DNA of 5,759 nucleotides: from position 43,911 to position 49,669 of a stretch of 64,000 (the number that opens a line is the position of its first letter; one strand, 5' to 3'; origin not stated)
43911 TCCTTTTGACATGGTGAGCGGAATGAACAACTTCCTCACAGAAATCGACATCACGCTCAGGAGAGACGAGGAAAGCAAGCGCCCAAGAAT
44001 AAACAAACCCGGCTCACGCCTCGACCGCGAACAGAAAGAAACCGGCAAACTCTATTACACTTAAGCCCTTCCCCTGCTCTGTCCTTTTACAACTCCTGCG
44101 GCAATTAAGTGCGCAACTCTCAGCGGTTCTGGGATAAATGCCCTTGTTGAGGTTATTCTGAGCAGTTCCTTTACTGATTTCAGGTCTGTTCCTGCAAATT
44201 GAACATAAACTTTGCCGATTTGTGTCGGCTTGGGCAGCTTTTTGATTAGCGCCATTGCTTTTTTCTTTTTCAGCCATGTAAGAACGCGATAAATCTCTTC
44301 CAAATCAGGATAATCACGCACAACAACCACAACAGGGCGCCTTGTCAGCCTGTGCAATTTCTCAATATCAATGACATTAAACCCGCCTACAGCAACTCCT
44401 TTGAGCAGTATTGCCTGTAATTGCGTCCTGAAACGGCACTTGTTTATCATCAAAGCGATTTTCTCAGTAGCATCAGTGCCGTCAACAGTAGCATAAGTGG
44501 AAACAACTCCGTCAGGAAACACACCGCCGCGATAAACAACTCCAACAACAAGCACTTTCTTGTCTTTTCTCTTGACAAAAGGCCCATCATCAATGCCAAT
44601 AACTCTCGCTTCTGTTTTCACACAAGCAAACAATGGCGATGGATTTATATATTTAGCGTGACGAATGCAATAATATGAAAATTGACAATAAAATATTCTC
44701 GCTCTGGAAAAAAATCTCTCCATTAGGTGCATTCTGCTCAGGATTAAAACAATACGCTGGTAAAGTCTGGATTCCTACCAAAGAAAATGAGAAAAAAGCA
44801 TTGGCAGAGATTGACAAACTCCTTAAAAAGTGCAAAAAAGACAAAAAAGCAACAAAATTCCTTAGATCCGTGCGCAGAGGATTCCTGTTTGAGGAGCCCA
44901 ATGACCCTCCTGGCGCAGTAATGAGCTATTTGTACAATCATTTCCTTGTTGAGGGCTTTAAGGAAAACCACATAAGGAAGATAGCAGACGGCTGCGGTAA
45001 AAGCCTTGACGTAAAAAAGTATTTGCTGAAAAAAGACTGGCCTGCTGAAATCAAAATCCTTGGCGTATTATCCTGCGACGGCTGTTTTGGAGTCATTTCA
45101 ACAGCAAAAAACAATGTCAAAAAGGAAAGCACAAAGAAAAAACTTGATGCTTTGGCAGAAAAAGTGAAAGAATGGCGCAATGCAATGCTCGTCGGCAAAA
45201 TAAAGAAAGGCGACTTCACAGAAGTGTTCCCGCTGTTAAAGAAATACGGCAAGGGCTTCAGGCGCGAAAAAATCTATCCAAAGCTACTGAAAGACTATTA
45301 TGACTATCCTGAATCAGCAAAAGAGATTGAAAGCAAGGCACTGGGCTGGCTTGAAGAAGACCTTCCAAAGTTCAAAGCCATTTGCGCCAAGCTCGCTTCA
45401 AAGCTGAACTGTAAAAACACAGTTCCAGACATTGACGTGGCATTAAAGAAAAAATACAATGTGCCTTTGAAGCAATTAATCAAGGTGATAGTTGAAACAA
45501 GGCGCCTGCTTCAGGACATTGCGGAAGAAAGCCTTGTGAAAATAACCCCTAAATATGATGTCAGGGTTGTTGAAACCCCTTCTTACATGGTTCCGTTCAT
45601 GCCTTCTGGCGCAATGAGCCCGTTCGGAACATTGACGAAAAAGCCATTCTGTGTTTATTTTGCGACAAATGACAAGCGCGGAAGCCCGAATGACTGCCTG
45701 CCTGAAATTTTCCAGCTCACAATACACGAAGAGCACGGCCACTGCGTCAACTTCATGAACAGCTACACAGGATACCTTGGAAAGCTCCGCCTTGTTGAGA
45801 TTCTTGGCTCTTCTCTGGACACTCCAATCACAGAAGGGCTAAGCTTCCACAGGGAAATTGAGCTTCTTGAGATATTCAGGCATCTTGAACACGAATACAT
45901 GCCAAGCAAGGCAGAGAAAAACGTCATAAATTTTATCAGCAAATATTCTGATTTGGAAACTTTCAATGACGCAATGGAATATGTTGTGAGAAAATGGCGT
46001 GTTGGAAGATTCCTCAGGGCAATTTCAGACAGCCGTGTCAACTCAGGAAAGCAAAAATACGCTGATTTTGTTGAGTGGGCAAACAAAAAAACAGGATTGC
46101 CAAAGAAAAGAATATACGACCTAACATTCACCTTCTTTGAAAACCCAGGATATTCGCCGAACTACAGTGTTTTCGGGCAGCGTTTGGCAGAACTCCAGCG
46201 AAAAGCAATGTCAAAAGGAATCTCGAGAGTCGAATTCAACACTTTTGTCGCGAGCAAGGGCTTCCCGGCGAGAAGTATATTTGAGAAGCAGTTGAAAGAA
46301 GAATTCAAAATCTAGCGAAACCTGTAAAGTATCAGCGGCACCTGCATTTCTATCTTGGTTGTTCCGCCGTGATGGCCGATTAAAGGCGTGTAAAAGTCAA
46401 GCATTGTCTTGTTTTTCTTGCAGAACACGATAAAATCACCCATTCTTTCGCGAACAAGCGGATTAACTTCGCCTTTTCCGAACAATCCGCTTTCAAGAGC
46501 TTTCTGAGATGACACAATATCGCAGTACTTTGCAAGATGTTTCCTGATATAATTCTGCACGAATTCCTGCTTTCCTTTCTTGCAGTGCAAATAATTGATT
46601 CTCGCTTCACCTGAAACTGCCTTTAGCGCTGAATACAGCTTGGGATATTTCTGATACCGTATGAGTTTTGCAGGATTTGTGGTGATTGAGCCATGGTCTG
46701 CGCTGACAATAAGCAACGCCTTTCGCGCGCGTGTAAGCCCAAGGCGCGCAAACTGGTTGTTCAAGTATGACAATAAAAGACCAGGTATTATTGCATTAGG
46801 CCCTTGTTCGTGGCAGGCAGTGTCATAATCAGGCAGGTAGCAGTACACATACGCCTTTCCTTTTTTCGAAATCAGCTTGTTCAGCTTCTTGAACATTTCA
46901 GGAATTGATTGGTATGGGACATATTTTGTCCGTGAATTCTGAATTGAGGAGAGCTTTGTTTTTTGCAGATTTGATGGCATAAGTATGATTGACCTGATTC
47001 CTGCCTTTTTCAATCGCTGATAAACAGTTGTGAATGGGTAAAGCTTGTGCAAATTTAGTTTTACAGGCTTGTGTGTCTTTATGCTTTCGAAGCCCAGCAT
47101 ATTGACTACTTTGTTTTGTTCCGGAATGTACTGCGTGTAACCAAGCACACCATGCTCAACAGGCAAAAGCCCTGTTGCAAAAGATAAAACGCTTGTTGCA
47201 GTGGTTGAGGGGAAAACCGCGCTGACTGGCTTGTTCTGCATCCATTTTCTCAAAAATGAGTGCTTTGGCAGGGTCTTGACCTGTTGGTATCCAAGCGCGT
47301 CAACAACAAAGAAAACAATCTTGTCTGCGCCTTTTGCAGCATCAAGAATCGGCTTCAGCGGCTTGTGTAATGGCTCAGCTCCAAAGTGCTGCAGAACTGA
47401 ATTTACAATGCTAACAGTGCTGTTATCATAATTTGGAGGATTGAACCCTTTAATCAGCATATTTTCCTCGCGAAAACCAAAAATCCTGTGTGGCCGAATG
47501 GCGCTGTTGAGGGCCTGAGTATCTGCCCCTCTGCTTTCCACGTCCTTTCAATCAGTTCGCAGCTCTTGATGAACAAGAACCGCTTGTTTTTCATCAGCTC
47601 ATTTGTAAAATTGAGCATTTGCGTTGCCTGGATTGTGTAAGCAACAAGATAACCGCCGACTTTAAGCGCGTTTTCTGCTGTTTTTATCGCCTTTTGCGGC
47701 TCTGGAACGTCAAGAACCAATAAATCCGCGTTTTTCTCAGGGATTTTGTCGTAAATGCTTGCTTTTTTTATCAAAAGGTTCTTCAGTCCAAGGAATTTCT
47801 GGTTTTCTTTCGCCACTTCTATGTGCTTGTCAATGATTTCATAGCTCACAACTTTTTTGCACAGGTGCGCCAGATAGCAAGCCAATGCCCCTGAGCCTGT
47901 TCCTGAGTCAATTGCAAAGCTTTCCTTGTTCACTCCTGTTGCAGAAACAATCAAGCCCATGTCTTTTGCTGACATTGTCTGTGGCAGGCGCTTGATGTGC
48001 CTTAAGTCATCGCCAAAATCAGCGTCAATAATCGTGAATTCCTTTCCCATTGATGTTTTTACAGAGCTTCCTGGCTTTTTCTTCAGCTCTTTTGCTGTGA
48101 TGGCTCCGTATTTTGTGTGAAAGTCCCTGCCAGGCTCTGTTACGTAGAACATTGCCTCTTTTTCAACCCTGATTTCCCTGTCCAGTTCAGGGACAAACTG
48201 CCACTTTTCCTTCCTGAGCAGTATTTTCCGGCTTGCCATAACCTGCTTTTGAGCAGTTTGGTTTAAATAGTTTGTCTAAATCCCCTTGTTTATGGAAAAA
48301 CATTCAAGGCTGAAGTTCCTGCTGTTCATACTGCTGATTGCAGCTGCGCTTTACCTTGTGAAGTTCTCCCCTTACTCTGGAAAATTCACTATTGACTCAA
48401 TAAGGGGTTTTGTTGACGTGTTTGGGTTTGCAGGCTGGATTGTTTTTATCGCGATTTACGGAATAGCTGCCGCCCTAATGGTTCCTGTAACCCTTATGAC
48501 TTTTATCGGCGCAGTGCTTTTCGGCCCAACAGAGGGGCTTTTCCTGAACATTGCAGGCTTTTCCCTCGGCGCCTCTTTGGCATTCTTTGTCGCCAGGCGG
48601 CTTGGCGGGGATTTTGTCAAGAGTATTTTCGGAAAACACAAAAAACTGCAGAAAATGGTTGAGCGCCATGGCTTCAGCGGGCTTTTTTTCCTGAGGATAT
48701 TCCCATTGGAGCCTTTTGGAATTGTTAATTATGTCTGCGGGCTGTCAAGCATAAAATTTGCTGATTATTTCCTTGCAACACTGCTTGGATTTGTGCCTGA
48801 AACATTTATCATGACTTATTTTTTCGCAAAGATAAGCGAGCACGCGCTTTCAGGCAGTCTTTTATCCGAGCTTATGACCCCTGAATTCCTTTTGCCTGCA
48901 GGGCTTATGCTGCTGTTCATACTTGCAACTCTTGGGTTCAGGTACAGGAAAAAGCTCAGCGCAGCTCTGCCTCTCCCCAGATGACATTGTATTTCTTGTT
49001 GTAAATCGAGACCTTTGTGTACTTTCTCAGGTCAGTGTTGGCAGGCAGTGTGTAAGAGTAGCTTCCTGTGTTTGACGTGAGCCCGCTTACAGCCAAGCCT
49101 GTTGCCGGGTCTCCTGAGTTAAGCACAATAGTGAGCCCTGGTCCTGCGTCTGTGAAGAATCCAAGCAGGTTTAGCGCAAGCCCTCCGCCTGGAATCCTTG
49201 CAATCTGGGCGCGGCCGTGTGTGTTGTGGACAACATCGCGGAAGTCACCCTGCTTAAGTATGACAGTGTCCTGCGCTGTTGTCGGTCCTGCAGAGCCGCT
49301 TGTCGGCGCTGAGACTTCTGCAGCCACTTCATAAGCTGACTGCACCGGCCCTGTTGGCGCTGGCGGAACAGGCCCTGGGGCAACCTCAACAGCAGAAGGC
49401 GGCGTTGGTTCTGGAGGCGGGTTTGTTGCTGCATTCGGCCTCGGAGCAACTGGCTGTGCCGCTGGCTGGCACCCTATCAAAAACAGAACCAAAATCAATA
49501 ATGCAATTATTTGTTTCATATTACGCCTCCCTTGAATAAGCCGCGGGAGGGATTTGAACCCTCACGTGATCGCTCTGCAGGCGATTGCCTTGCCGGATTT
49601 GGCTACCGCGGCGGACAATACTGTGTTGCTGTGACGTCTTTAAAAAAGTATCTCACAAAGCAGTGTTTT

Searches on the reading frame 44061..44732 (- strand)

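Call 10: search_protein_families(library=pfam, proteins=[window:44061-44732:-], max_evalue=0.001)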
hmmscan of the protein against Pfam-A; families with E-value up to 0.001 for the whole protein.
window:44061-44732:- (223 aa): 1 family
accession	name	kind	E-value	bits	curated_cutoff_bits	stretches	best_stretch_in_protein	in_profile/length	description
PF01949.23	Endo_dU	-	1.1e-53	181.8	32.7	1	41-214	2-181/182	Endonuclease dU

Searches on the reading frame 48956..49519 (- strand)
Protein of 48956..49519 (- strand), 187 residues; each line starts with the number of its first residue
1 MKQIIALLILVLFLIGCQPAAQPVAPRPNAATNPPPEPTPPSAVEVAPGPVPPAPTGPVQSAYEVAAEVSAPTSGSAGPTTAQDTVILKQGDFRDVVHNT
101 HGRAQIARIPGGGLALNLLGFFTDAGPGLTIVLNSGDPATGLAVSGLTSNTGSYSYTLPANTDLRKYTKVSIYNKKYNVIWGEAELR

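Call 10: search_protein_families(library=pfam, proteins=[window:48956-49519:-], max_evalue=0.001)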
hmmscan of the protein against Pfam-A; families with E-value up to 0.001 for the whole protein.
window:48956-49519:- (187 aa): 1 family
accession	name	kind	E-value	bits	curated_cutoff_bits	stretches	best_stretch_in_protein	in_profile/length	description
PF10517.14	DM13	-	9.3e-09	36.3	25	1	93-186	2-105/105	Electron transfer DM13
